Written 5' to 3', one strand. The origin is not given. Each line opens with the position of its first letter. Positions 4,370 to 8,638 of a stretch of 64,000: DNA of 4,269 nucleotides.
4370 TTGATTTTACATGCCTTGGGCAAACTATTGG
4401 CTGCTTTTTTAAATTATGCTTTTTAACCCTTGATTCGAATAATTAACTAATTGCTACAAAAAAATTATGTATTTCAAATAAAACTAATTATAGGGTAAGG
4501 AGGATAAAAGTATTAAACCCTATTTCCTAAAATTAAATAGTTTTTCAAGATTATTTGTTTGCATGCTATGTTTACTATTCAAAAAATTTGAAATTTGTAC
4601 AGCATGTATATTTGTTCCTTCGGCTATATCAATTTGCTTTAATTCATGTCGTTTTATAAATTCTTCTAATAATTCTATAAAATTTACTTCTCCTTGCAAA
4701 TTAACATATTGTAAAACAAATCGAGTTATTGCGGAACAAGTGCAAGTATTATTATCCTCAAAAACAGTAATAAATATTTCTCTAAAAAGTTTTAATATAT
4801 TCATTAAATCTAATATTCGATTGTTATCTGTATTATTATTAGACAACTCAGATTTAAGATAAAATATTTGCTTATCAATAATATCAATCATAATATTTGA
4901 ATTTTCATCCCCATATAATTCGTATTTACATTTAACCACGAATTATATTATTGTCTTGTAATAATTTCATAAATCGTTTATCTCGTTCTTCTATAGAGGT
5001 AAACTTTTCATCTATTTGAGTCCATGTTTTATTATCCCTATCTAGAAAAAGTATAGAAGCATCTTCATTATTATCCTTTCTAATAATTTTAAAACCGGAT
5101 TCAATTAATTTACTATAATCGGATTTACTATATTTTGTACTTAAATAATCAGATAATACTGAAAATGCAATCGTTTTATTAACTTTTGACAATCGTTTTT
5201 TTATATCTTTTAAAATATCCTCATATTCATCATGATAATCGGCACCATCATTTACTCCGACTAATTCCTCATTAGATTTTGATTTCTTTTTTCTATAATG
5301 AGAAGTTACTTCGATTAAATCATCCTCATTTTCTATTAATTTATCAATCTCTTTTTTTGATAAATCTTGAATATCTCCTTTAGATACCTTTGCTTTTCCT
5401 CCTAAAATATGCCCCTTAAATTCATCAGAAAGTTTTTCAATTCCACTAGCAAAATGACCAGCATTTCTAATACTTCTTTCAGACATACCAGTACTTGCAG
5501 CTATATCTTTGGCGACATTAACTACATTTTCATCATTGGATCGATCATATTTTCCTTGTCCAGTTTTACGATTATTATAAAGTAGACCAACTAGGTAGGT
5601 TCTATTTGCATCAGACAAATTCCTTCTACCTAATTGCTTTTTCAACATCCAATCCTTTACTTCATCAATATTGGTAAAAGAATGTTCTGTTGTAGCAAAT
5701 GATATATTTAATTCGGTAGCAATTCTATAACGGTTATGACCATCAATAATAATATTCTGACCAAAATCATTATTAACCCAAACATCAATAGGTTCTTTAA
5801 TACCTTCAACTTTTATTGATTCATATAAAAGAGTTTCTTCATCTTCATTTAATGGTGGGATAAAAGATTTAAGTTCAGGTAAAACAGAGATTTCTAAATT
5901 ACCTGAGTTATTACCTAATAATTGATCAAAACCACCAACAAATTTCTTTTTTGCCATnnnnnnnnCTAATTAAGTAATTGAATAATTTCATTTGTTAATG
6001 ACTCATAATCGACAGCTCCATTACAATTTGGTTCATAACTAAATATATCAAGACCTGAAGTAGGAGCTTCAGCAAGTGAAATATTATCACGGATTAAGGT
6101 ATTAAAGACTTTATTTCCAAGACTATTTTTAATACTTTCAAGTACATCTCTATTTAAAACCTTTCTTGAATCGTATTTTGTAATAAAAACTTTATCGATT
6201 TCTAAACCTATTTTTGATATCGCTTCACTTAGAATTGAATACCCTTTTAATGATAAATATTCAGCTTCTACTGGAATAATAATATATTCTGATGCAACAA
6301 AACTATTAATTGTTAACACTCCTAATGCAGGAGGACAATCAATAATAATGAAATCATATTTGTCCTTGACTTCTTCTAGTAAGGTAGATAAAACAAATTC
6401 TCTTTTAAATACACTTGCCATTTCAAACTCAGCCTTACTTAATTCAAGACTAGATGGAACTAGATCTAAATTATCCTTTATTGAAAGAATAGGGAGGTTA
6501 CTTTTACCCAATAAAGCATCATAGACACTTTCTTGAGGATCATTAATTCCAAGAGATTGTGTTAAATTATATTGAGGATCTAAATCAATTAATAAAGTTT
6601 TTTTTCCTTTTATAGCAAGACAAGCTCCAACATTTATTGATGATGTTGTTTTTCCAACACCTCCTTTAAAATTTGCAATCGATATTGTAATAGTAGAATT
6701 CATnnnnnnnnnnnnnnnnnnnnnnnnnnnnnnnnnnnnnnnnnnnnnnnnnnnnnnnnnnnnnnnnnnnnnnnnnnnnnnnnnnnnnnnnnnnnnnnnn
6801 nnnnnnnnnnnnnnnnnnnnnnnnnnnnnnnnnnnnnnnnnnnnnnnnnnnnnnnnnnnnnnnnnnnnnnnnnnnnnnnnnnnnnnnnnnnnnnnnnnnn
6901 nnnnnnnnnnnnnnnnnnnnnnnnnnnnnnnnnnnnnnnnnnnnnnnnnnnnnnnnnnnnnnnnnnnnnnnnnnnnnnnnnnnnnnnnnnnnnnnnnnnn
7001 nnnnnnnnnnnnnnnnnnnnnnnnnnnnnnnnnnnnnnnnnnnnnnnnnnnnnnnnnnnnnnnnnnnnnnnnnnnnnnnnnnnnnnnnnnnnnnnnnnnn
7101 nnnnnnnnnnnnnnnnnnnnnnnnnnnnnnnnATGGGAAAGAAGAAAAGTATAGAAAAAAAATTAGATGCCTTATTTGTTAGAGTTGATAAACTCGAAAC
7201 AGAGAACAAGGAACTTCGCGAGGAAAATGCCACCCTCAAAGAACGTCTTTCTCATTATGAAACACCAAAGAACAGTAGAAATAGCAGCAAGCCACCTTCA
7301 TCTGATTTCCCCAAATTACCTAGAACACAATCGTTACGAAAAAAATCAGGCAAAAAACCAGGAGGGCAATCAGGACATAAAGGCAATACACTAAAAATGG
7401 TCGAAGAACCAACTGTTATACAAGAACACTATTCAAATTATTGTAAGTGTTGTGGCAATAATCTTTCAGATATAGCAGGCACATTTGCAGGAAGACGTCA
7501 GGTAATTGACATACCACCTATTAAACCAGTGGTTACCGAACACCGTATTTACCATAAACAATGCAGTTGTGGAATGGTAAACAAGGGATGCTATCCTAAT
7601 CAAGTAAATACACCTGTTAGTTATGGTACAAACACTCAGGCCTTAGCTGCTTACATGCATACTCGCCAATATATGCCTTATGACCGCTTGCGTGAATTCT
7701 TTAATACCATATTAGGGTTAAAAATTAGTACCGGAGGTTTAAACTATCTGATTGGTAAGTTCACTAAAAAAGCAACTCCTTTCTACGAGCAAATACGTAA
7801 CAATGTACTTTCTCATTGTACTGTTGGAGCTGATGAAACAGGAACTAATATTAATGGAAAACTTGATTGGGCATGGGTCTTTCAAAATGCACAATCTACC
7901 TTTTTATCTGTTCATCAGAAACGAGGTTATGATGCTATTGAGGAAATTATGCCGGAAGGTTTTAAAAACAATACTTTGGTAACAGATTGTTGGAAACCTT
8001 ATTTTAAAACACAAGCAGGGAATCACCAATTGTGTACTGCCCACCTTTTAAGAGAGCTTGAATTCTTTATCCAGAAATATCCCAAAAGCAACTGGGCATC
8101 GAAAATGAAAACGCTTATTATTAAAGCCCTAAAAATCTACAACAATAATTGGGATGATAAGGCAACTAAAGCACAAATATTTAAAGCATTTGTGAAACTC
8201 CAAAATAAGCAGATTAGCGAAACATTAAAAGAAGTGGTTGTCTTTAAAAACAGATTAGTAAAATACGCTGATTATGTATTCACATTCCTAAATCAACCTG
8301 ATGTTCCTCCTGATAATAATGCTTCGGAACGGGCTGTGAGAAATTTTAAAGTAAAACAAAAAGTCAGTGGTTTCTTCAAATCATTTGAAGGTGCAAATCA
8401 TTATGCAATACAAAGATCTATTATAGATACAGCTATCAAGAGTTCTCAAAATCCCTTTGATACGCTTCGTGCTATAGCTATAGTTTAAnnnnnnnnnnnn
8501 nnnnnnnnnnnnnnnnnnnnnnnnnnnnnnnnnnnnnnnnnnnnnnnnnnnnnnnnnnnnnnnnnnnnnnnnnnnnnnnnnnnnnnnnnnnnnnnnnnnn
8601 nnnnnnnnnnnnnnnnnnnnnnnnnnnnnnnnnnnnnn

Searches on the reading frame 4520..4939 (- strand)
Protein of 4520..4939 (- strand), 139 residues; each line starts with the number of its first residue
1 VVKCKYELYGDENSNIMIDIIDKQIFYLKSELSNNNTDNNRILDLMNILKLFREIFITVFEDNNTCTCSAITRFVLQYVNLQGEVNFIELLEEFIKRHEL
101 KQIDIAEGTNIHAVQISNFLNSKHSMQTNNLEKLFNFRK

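Call 6: search_protein_families(library=pfam, proteins=[window:4520-4939:-])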
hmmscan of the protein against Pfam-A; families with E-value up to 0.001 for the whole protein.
window:4520-4939:- (139 aa): 1 family
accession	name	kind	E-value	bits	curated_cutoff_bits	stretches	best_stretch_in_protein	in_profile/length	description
PF13744.12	HTH_37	-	0.00093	19.4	27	0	85-125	17-57/80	Helix-turn-helix domain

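Call 8: search_protein_families(library=ncbifam, proteins=[window:4520-4939:-], max_evalue=0.01)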
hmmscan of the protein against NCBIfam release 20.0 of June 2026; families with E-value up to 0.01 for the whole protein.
window:4520-4939:- (139 aa): 0 families

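Call 50: find_encoding_contigs(protein=window:4520-4939:-, flank=10000, max_places=10)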
Protein window:4520-4939:- (139 aa): no gene with exactly this product is on record in the collection.

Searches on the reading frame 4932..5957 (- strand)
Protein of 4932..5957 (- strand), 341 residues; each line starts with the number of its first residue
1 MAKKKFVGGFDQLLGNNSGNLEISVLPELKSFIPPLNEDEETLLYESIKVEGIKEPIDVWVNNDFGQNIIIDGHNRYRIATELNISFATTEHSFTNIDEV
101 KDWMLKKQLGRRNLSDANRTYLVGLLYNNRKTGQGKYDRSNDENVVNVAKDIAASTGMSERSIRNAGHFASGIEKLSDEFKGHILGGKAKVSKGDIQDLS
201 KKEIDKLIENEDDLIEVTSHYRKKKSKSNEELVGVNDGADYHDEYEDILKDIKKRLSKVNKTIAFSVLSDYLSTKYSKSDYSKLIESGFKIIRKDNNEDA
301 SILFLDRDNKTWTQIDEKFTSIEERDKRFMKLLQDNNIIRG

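Call 6: search_protein_families(library=pfam, proteins=[window:4932-5957:-])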
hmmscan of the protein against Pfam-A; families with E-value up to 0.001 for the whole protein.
window:4932-5957:- (341 aa): 0 families

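Call 8: search_protein_families(library=ncbifam, proteins=[window:4932-5957:-], max_evalue=0.01)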
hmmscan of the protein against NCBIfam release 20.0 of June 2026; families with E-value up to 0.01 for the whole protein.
window:4932-5957:- (341 aa): 1 family
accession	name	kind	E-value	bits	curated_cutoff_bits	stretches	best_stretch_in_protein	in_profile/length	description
TIGR00180.1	parB_part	domain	0.0035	17.1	58.45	0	44-85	32-74/186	ParB/RepB/Spo0J family partition protein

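Call 51: find_encoding_contigs(protein=window:4932-5957:-, flank=10000, max_places=10)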
Protein window:4932-5957:- (341 aa): no gene with exactly this product is on record in the collection.

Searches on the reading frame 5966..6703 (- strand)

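Call 6: search_protein_families(library=pfam, proteins=[window:5966-6703:-])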
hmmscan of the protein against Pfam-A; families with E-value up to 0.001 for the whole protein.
window:5966-6703:- (245 aa): 8 families
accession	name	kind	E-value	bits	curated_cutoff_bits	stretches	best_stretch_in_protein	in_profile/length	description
PF13614.12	AAA_31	-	2.1e-55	187.8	27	1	6-170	3-172/177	AAA domain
PF01656.29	CbiA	-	4.2e-22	78.9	25.4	1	7-218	1-123/125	CobQ/CobB/MinD/ParA nucleotide binding domain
PF06564.18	CBP_BcsQ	-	9.9e-11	42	21.3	1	7-238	4-231/234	Cellulose biosynthesis protein BcsQ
PF02374.21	ArsA_ATPase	-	8.4e-10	38.8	24.3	1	13-78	9-70/305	Anion-transporting ATPase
PF10609.15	ParA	-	4.5e-09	36.5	27.1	1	6-139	5-137/246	NUBPL iron-transfer P-loop NTPase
PF09140.17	MipZ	-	1.7e-08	34.6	20.7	1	7-149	3-133/262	ATPase MipZ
PF00142.24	Fer4_NifH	-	1.1e-07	32.1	25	1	13-66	8-61/271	4Fe-4S iron sulfur cluster binding proteins, NifH/frxC family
PF07015.17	VirC1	-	0.00053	19.8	24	1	7-48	4-45/231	VirC1 protein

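Call 8: search_protein_families(library=ncbifam, proteins=[window:5966-6703:-], max_evalue=0.01)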
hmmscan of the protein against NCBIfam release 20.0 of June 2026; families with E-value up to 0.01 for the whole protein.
window:5966-6703:- (245 aa): 32 families (the best 25 are shown)
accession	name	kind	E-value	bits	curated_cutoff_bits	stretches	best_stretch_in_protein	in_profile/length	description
TIGR03453.1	partition_RepA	equivalog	4.1e-30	104.9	348.45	1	6-213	106-343/387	plasmid partitioning protein RepA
NF041546.1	ParA_partition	equivalog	4e-26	91.8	180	2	94-239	57-203/203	ParA family partition ATPase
TIGR01969.1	minD_arch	subfamily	1.4e-22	80.1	201.75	1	6-242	2-232/251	cell division ATPase MinD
NF041283.1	PrgP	equivalog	9.6e-22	77.6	400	1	5-218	3-236/297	ParA superfamily DNA segregation protein PrgP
NF010443.0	PRK13869.1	subfamily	1.5e-19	70.1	446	1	6-154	123-290/405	plasmid-partitioning protein RepA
TIGR03371.1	cellulose_yhjQ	equivalog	5.9e-19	68.5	157.85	1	6-238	3-239/246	cellulose biosynthesis protein BcsQ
NF010259.0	PRK13705.1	equivalog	1.2e-17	64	725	1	5-206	107-334/388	plasmid-partitioning protein SopA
TIGR01968.1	minD_bact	equivalog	2.7e-17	63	212.9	1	7-238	4-234/261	septum site-determining protein MinD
TIGR01007.1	eps_fam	subfamily_domain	1.1e-10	41.4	108.05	1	6-131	19-142/204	polysaccharide biosynthesis tyrosine autokinase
TIGR00345.1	GET3_arsA_TRC40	subfamily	5.9e-10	39.2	135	1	13-52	5-44/299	TRC40/GET3/ArsA family transport-energizing ATPase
NF008079.0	PRK10818.1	equivalog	1.1e-09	38.1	508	1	7-151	5-149/270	septum site-determining protein MinD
TIGR01287.1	nifH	equivalog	1.2e-09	37.9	394.35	1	13-67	8-62/275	nitrogenase iron protein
NF033200.1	F430_CfbC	exception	3.2e-09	36.5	402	1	13-63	8-58/260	Ni-sirohydrochlorin a,c-diamide reductive cyclase ATP-dependent reductase subunit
NF047398.1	AAA_KGGVGR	domain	6.2e-08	33.2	90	1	6-42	4-40/190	KGGVGR-motif variant AAA ATPase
NF009701.0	PRK13230.1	subfamily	7.9e-08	31.6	350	1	13-67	9-63/291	nitrogenase reductase-like protein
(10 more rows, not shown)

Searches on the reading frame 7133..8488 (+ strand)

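Call 6: search_protein_families(library=pfam, proteins=[window:7133-8488:+])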
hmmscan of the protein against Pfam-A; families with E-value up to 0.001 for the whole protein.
window:7133-8488:+ (451 aa): 3 families
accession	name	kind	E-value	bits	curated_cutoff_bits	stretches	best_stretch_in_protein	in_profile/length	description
PF03050.20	DDE_Tnp_IS66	-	2.6e-38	132.5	23.1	1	163-422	3-283/284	Transposase IS66 family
PF20042.4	DUF6444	-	4.4e-14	53.3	27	1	17-86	10-83/85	Family of unknown function (DUF6444)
PF13005.12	zf-IS66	-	1.6e-08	35.3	27.3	1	103-146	3-45/46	zinc-finger binding domain of transposase IS66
